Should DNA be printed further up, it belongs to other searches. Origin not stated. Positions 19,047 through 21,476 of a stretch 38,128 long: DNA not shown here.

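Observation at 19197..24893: A PilM-PilN fusion heads a three-gene envelope operon with two large unrecognisable bitopic proteins and no pilus core genes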

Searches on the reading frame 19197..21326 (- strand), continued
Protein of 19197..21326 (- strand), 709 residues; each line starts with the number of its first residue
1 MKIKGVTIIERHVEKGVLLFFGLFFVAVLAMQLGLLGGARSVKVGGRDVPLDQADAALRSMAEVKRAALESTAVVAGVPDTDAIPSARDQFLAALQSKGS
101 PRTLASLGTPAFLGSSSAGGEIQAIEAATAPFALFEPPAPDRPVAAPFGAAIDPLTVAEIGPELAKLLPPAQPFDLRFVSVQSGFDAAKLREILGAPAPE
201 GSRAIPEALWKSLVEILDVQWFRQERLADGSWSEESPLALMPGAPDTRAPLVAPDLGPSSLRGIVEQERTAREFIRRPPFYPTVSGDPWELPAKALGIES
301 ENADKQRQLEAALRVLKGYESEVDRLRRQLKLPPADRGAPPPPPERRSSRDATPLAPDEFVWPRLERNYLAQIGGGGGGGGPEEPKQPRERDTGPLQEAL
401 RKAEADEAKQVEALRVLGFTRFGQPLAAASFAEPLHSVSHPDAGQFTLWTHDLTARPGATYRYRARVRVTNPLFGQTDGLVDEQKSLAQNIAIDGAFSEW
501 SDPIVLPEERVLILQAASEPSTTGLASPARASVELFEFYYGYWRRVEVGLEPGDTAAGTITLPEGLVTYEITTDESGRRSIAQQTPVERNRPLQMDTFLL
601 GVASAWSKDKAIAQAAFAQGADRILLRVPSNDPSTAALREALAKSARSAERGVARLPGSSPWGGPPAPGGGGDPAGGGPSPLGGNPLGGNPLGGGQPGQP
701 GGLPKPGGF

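Call 81: search_protein_families(library=ncbifam, proteins=[L003:7352-8557:+, L019:7458-8558:+, L044:7540-8592:+, L063:7326-8438:+, L003:6335-8557:+, L019:6441-8558:+, L044:6523-8592:+, L063:6309-8438:+, L012:6260-8524:+], max_evalue=1)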
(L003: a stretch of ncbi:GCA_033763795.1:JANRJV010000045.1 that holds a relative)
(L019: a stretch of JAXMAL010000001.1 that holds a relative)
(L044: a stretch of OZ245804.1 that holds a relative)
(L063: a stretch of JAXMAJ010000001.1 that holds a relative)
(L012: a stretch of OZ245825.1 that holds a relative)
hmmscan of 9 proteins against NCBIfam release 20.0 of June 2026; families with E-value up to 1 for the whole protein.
L003:7352-8557:+ (402 aa): 1 family
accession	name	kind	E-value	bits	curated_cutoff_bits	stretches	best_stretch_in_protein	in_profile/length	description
NF045709.1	Amuc_1101_fam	equivalog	0.011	14.5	650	1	2-127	348-468/608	Amuc_1101 family PilM-like pilus complex protein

L019:7458-8558:+ (367 aa): 1 family
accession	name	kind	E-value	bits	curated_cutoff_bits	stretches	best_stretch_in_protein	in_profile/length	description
NF045709.1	Amuc_1101_fam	equivalog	0.02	13.7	650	1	1-121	345-462/608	Amuc_1101 family PilM-like pilus complex protein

L044:7540-8592:+ (351 aa): 1 family
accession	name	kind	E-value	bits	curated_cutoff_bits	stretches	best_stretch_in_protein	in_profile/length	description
NF042438.1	PrpD_hiGCgrampos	equivalog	0.25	9.9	950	1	41-90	39-92/499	2-methylcitrate dehydratase PrpD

L063:7326-8438:+ (371 aa): 1 family
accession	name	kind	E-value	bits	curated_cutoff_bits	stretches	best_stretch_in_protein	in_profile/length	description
NF045709.1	Amuc_1101_fam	equivalog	0.011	14.6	650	1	13-140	339-463/608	Amuc_1101 family PilM-like pilus complex protein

L003:6335-8557:+ (741 aa): 5 families
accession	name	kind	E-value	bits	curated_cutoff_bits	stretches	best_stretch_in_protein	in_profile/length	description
NF045709.1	Amuc_1101_fam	equivalog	1.1e-58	199.6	650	1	47-464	47-466/608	Amuc_1101 family PilM-like pilus complex protein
TIGR01175.1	pilM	subfamily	2.4e-43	148.5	133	1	5-342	3-347/348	type IV pilus assembly protein PilM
NF011660.0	PRK15080.1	equivalog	1.1e-09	37.9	182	1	185-316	143-265/277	ethanolamine utilization protein EutJ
TIGR01174.1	ftsA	equivalog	7.7e-08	31.8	175.85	1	133-240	149-254/371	cell division protein FtsA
TIGR02529.1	EutJ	subfamily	2.7e-07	30.3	152.1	1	185-311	110-227/239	ethanolamine utilization protein EutJ family protein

L019:6441-8558:+ (706 aa): 9 families
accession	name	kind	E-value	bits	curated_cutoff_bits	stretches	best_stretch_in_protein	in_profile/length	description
NF045709.1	Amuc_1101_fam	equivalog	2.2e-63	215.1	650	1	1-459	1-461/608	Amuc_1101 family PilM-like pilus complex protein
TIGR01175.1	pilM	subfamily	4.5e-46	157.4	133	1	4-344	2-347/348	type IV pilus assembly protein PilM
NF011660.0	PRK15080.1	equivalog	9.8e-08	31.5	182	1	184-308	144-259/277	ethanolamine utilization protein EutJ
TIGR01174.1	ftsA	equivalog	5.8e-07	28.9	175.85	1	136-236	154-252/371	cell division protein FtsA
TIGR02529.1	EutJ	subfamily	1.1e-06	28.3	152.1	1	152-307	87-225/239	ethanolamine utilization protein EutJ family protein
NF010539.0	PRK13927.1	subfamily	0.011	14.7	293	1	165-227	138-198/339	rod shape-determining protein MreB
TIGR00904.1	mreB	subfamily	0.033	13.2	365.75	1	169-227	139-197/334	MreB/Mrl family cell shape determining protein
TIGR03123.1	one_C_unchar_1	hypoth_equivalog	0.086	12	244.1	1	161-203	108-150/327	probable H4MPT-linked C1 transfer pathway protein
NF010540.1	PRK13929.1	exception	0.2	10.7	515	1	162-236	134-212/334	rod-share determining protein MreBH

L044:6523-8592:+ (690 aa): 9 families
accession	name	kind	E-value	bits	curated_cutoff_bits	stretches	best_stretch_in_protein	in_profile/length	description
NF045709.1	Amuc_1101_fam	equivalog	4e-54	184.5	650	1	46-455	43-460/608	Amuc_1101 family PilM-like pilus complex protein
TIGR01175.1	pilM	subfamily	1.1e-39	136.4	133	1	7-341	5-347/348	type IV pilus assembly protein PilM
NF011660.0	PRK15080.1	equivalog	5e-08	32.5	182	1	184-308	143-258/277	ethanolamine utilization protein EutJ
TIGR01174.1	ftsA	equivalog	4.5e-07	29.3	175.85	1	130-238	147-253/371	cell division protein FtsA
TIGR02529.1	EutJ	subfamily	2.1e-06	27.4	152.1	1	184-306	110-223/239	ethanolamine utilization protein EutJ family protein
TIGR03706.1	exo_poly_only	exception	0.014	14.7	307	1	180-251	123-195/300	exopolyphosphatase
NF010539.0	PRK13927.1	subfamily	0.076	11.9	293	1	170-229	140-199/339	rod shape-determining protein MreB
NF003461.0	PRK05082.1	subfamily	0.078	12.3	283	1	38-108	24-91/291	N-acetylmannosamine kinase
TIGR00904.1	mreB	subfamily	0.089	11.8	365.75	1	172-229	141-198/334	MreB/Mrl family cell shape determining protein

L063:6309-8438:+ (710 aa): 9 families
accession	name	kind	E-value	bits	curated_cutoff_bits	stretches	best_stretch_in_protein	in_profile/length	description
NF045709.1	Amuc_1101_fam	equivalog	3.2e-55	188.1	650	1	5-479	5-463/608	Amuc_1101 family PilM-like pilus complex protein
TIGR01175.1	pilM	subfamily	1.7e-41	142.4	133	1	5-332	3-336/348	type IV pilus assembly protein PilM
NF011660.0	PRK15080.1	equivalog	2.3e-11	43.4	182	1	184-308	143-258/277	ethanolamine utilization protein EutJ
TIGR02529.1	EutJ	subfamily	2.4e-09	37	152.1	1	184-309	110-226/239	ethanolamine utilization protein EutJ family protein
TIGR01174.1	ftsA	equivalog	5.1e-08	32.4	175.85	1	131-239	148-254/371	cell division protein FtsA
TIGR01709.2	typeII_sec_gspL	equivalog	0.0035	16.5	65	1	60-405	38-259/392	type II secretion system protein GspL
NF010539.0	PRK13927.1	subfamily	0.015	14.2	293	1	169-228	139-198/339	rod shape-determining protein MreB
TIGR03706.1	exo_poly_only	exception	0.031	13.6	307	1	182-245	127-189/300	exopolyphosphatase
TIGR00904.1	mreB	subfamily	0.045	12.8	365.75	1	181-228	149-197/334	MreB/Mrl family cell shape determining protein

L012:6260-8524:+ (755 aa): 7 families
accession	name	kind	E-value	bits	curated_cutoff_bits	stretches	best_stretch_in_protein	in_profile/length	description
NF045709.1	Amuc_1101_fam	equivalog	2.3e-62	211.7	650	1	52-469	52-475/608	Amuc_1101 family PilM-like pilus complex protein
TIGR01175.1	pilM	subfamily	7.1e-48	163.4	133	1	5-342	3-347/348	type IV pilus assembly protein PilM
NF011660.0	PRK15080.1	equivalog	2.1e-10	40.3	182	1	186-308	144-257/277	ethanolamine utilization protein EutJ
TIGR01174.1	ftsA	equivalog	2.2e-08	33.6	175.85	1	153-240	169-254/371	cell division protein FtsA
TIGR02529.1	EutJ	subfamily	1e-07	31.7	152.1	1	185-307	110-223/239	ethanolamine utilization protein EutJ family protein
TIGR01709.2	typeII_sec_gspL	equivalog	0.077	12.1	65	1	61-162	46-137/392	type II secretion system protein GspL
TIGR03123.1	one_C_unchar_1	hypoth_equivalog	0.2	10.8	244.1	1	165-204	110-149/327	probable H4MPT-linked C1 transfer pathway protein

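Call 87: fold_search(model_id=the predicted structure, library=viral)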
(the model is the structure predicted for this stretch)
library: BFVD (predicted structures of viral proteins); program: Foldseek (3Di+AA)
matches with E <= 10: 232; with E <= 0.001: 0
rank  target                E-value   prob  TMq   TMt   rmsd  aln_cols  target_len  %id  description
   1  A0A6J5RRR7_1          4.5e-02  0.38  0.06  0.05  22.7       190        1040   11  Peptidase S74 domain-containing protein [uncultured Caudovirales phage]
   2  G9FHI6                6.6e-02  0.18  0.08  0.05  13.1       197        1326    9  (no name in the UniProt tables at hand)
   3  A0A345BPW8            9.8e-02  0.09  0.07  0.06  19.1       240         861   11  (no name in the UniProt tables at hand)
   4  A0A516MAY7            1.0e-01  0.10  0.09  0.09  20.7       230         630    9  (no name in the UniProt tables at hand)
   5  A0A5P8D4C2            1.4e-01  0.13  0.05  0.20  17.1       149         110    8  (no name in the UniProt tables at hand)
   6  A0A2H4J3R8            2.4e-01  0.18  0.06  0.24  14.4       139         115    8  Uncharacterized protein [uncultured Caudovirales phage]
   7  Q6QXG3                2.6e-01  0.06  0.06  0.09  22.4       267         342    7  Lef-3 [Agrotis segetum granulosis virus]
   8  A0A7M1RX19            3.5e-01  0.05  0.07  0.08  32.2       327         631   10  Uncharacterized protein [uncultured phage cr8_1]
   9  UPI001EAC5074         4.1e-01  0.05  0.06  0.06  19.5       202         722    8  (no name look-up for this kind of identifier)
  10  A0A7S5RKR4            5.4e-01  0.11  0.05  0.15  15.2       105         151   11  (no name in the UniProt tables at hand)
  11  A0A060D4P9            5.4e-01  0.01  0.03  0.06  28.8       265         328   10  Glycoprotein (Fragment) [Otter fecal bunyavirus]
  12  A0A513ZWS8            5.7e-01  0.03  0.06  0.06  26.4       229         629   11  Major tail protein [Salmonella phage SE13]
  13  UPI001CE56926         6.8e-01  0.14  0.06  0.11  17.6        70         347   13  (no name look-up for this kind of identifier)
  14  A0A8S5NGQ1            7.2e-01  0.38  0.05  0.19   3.8        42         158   12  DNA-directed RNA polymerase [Siphoviridae sp. ctB9N2]
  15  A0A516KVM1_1          7.2e-01  0.03  0.06  0.06  23.2       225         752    8  (no name in the UniProt tables at hand)
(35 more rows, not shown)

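Call 95: find_encoding_contigs(protein=P0031, flank=10000, max_places=2)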
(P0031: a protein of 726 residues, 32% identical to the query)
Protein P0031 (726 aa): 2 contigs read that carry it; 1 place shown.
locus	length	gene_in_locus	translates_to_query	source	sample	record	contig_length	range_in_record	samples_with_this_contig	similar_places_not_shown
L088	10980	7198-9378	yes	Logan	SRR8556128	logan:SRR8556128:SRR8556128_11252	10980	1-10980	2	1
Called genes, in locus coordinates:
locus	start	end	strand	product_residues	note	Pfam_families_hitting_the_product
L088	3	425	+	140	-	?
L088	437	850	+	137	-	-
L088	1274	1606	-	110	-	-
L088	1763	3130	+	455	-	PF01875:Memo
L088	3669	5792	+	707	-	PF11104:PilM_2, PF14450:FtsA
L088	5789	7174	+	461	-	-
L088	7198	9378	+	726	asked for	-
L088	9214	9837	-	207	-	-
